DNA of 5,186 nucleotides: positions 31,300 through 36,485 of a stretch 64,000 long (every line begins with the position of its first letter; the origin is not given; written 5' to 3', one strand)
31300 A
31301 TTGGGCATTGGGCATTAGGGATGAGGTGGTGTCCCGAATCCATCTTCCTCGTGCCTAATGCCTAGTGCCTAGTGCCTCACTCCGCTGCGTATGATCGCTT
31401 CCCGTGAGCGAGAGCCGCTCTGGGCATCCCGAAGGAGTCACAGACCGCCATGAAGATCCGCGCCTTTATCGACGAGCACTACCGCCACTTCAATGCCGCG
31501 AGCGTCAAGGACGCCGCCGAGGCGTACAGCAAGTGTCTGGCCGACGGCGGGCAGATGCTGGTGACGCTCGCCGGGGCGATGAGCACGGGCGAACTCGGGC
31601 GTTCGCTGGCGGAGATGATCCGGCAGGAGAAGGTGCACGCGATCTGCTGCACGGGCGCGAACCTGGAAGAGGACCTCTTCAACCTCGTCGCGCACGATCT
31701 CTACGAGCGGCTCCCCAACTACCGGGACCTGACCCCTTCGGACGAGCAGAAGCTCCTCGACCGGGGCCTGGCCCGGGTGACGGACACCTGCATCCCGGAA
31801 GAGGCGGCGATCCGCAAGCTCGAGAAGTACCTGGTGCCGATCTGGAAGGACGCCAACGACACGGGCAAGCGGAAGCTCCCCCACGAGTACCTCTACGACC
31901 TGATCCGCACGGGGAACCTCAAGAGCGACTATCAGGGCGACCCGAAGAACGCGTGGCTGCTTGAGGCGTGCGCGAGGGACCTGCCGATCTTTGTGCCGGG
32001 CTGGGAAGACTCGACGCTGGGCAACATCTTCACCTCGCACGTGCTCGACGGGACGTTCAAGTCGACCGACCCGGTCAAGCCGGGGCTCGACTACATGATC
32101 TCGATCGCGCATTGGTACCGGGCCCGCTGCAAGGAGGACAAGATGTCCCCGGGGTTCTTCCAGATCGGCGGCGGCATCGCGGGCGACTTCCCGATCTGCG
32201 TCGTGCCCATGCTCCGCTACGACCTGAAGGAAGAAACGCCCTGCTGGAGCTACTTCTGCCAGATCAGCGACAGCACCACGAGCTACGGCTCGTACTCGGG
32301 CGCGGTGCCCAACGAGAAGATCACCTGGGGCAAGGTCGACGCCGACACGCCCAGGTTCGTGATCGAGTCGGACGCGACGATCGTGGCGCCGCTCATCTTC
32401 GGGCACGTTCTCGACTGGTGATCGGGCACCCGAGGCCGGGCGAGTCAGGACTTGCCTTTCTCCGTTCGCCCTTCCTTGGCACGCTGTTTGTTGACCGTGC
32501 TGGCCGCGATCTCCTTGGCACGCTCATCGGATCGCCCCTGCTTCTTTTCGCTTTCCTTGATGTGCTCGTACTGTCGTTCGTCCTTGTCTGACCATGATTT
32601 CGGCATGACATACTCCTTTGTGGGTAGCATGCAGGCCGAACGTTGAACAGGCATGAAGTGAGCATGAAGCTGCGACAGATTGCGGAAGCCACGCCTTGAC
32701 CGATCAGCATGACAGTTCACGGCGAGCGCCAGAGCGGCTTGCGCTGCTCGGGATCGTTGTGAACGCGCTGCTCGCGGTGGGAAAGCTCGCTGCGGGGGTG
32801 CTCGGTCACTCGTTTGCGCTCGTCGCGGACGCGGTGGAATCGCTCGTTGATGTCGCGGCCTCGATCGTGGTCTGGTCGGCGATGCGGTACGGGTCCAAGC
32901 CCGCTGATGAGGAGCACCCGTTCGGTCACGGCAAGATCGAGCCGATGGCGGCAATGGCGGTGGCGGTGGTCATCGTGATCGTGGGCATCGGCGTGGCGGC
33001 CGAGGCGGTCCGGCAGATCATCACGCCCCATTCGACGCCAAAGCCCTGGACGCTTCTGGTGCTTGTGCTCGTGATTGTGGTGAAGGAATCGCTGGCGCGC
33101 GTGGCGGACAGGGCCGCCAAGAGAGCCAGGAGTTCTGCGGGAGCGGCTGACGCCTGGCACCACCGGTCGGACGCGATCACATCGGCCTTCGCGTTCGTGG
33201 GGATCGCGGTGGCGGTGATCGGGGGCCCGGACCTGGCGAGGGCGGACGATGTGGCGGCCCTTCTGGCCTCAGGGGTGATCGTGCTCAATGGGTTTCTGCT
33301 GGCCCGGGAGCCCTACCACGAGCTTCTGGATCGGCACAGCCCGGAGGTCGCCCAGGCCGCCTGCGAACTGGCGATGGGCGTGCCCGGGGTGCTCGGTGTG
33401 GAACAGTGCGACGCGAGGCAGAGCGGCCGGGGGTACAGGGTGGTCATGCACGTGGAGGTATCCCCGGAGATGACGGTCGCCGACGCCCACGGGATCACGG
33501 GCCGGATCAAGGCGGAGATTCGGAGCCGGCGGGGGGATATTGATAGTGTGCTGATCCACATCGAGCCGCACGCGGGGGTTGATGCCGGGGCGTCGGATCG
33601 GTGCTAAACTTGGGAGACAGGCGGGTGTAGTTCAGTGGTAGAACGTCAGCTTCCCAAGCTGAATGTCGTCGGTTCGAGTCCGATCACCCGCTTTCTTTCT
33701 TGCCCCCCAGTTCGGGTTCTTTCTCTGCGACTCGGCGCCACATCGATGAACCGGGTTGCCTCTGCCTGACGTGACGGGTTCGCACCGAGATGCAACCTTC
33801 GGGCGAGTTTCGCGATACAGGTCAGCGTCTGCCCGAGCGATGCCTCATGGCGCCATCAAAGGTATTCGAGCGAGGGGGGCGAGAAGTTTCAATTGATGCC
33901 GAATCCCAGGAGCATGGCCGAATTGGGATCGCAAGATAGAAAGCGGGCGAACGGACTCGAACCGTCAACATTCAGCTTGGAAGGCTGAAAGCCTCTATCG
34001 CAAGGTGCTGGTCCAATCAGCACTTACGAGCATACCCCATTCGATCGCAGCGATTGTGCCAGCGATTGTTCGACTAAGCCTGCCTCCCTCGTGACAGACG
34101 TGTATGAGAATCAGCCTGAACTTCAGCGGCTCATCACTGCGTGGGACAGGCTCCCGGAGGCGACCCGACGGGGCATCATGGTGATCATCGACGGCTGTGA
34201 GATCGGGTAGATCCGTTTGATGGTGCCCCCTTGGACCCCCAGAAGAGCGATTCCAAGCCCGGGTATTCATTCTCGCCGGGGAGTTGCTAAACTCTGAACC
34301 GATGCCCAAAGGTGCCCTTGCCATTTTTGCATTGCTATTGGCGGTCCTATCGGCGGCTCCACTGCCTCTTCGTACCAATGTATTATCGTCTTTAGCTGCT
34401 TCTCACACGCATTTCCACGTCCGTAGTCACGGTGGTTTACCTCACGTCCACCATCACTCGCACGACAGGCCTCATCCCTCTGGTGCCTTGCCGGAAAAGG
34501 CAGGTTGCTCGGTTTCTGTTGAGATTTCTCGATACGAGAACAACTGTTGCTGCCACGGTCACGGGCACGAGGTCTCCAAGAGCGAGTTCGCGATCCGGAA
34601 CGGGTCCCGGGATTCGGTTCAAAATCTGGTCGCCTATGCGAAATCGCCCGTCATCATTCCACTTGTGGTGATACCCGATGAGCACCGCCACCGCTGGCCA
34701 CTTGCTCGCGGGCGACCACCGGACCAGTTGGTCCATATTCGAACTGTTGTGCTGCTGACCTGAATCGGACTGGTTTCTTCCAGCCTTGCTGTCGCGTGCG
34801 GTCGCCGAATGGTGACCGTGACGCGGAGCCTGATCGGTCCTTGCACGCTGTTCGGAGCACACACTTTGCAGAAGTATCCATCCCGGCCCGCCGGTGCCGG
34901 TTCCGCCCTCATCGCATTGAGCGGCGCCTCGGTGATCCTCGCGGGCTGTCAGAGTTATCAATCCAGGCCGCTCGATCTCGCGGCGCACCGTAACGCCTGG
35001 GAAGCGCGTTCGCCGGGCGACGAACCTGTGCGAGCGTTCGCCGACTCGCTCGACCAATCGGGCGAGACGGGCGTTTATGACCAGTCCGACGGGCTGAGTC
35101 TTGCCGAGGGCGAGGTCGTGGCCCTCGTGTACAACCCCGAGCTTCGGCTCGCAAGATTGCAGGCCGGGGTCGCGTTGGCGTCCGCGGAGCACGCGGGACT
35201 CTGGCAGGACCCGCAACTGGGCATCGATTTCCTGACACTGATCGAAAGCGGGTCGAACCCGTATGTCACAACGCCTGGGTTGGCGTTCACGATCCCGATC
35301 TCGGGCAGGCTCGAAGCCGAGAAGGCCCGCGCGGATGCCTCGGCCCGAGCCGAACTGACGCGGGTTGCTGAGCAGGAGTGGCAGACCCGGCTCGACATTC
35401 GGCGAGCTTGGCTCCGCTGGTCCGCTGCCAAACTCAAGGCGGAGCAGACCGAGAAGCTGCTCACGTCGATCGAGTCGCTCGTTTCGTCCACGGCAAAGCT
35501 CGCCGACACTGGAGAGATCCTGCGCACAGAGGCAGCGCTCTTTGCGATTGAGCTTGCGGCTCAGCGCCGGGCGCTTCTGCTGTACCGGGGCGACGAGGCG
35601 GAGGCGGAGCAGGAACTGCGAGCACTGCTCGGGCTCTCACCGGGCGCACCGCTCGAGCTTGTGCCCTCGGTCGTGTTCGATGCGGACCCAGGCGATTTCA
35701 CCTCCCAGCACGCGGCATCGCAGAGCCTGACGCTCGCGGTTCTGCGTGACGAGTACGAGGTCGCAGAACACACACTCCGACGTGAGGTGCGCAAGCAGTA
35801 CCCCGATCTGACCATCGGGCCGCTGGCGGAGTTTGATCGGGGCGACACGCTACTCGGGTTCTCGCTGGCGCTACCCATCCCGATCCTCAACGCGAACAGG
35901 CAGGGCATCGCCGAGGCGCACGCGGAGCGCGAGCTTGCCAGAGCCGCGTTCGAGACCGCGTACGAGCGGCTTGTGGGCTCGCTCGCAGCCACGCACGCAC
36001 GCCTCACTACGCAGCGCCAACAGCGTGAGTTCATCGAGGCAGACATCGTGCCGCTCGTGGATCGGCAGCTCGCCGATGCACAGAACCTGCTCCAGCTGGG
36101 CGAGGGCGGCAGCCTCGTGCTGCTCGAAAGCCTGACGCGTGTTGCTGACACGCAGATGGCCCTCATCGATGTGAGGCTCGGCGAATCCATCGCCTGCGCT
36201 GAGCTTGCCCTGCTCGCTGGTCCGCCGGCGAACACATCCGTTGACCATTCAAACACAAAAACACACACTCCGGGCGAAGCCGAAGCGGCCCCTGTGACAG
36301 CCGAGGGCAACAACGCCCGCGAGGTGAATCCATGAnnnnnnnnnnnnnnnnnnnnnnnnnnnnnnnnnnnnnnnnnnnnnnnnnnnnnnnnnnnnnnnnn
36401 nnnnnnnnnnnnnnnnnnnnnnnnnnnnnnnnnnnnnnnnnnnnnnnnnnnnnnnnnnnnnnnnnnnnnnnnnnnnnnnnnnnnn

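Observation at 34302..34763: Three paralogous small Cys/His-rich ORFs each lead a different type of metal-efflux operon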

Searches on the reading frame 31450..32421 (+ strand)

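Call 10: search_protein_families(library=pfam, proteins=[window:31450-32421:+], max_evalue=0.01)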
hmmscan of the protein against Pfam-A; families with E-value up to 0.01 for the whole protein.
window:31450-32421:+ (323 aa): 1 family
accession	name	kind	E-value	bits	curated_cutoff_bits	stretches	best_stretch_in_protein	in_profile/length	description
PF01916.23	DS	-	3.1e-40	138.7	27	1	14-318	11-286/288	Deoxyhypusine synthase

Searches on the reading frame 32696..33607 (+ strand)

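Call 10: search_protein_families(library=pfam, proteins=[window:32696-33607:+], max_evalue=0.01)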
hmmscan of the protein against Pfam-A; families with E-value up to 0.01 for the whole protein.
window:32696-33607:+ (303 aa): 2 families
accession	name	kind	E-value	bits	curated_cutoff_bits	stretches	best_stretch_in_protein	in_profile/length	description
PF01545.26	Cation_efflux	-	1.7e-44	152.4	26.6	1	17-211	2-198/198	Cation efflux family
PF16916.11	ZT_dimer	-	7.3e-17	61.6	26.7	1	219-292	6-78/78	Dimerisation domain of Zinc Transporter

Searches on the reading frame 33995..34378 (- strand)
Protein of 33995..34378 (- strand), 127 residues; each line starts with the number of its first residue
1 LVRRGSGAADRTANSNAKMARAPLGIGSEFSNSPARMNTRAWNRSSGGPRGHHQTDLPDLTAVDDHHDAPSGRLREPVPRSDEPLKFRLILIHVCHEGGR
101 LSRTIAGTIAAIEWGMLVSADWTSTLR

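Call 71: search_protein_families(library=pfam, proteins=[window:33995-34378:-], max_evalue=0.01)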
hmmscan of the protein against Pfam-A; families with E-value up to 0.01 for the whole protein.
window:33995-34378:- (127 aa): 0 families

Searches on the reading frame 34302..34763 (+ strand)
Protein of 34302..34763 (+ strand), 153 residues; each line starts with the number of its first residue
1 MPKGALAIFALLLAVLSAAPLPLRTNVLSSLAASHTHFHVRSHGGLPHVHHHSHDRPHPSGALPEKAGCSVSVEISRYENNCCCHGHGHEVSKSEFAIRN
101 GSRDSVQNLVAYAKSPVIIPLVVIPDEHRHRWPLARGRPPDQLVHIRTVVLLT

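Call 5: search_protein_families(library=pfam, proteins=[window:34302-34763:+], max_evalue=0.01)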
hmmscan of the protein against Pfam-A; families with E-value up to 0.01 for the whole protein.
window:34302-34763:+ (153 aa): 0 families

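Call 11: search_protein_families(library=ncbifam, proteins=[window:34302-34763:+], max_evalue=10)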
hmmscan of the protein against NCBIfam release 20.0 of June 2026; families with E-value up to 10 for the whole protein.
window:34302-34763:+ (153 aa): 0 families

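Call 12: search_protein_families(library=pfam, proteins=[window:34302-34763:+], max_evalue=10)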
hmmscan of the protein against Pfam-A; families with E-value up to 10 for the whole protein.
window:34302-34763:+ (153 aa): 0 families

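Call 13: find_homologous_proteins(query=window:34302-34763:+, max_evalue=0.01)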
Query window:34302-34763:+ (153 aa): 2 proteins with E <= 0.01 among 82 candidates.
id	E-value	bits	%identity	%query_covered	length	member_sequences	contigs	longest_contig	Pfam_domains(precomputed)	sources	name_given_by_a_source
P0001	6.9e-52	194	62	100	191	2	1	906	-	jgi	jgi:hypothetical protein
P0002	5.0e-50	187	61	100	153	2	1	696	-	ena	-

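Call 15: find_encoding_contigs(protein=P0001, flank=10000)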
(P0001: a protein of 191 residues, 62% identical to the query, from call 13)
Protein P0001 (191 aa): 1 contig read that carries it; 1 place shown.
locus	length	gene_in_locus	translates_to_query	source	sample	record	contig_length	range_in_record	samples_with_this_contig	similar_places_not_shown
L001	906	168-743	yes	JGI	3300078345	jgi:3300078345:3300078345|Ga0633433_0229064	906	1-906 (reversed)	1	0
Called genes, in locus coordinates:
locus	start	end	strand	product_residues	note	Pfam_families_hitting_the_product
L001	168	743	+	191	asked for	-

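Call 16: find_encoding_contigs(protein=P0002, flank=10000)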
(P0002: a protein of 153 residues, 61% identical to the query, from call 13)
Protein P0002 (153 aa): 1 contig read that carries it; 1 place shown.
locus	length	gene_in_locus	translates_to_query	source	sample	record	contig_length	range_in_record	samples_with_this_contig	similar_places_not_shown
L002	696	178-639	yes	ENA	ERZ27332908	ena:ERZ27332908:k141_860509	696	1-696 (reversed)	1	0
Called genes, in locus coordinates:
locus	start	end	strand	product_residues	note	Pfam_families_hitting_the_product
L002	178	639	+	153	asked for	-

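Call 38: find_related_loci(query=A1, collection=metagenome_contigs, flank=8000)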
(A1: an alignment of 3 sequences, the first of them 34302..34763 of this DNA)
Query A1 (153 aa) in metagenome_contigs; peptide patterns used: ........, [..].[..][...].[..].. (x = any residue, [..] = any of these).
270 stretches matched a pattern, but none encodes a relative of the query by tblastn (E <= 1e-3).

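Call 109: predict_structure(alignment_id=A1)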
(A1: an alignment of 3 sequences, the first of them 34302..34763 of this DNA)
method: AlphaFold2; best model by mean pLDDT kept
length: 153 residues; sequences in the alignment: 3
mean_pLDDT: 38.3   pTM: 0.17
mean pLDDT of the five models: 38.3, 37.7, 37.4, 35.3, 32.2
residues with pLDDT >= 90: 0; 70-90: 14; 50-70: 7; < 50: 132
segments of 3 or more residues with pLDDT < 50: 22-153
pLDDT, mean of each block of 10 residues (from residue 1): 73 73 42 34 33 34 30 31 32 29 30 30 35 37 35 29
secondary structure, 60 per line:
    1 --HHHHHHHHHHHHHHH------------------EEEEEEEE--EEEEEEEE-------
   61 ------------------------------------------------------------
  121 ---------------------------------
elements in order: H3-17 E36-43 E46-53

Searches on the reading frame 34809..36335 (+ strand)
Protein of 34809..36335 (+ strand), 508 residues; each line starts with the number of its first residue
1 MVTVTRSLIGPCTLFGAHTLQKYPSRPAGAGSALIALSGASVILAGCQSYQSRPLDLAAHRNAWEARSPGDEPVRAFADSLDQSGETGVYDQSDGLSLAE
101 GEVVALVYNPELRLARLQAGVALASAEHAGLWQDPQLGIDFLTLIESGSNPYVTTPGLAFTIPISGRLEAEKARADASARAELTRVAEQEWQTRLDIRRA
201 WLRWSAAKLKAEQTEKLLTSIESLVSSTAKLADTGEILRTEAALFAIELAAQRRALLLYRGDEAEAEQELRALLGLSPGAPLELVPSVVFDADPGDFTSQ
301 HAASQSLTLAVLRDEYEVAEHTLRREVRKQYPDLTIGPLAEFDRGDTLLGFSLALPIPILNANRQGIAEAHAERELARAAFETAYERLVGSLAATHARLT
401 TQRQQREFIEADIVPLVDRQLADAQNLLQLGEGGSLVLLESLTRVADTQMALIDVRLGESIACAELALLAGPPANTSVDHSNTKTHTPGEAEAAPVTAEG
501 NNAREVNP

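Call 5: search_protein_families(library=pfam, proteins=[window:34809-36335:+], max_evalue=0.01)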
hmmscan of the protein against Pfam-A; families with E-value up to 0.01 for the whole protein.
window:34809-36335:+ (508 aa): 1 family
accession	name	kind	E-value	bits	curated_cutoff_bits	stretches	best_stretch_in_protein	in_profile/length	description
PF02321.23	OEP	-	4.4e-22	79.3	22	2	300-470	6-186/187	Outer membrane efflux protein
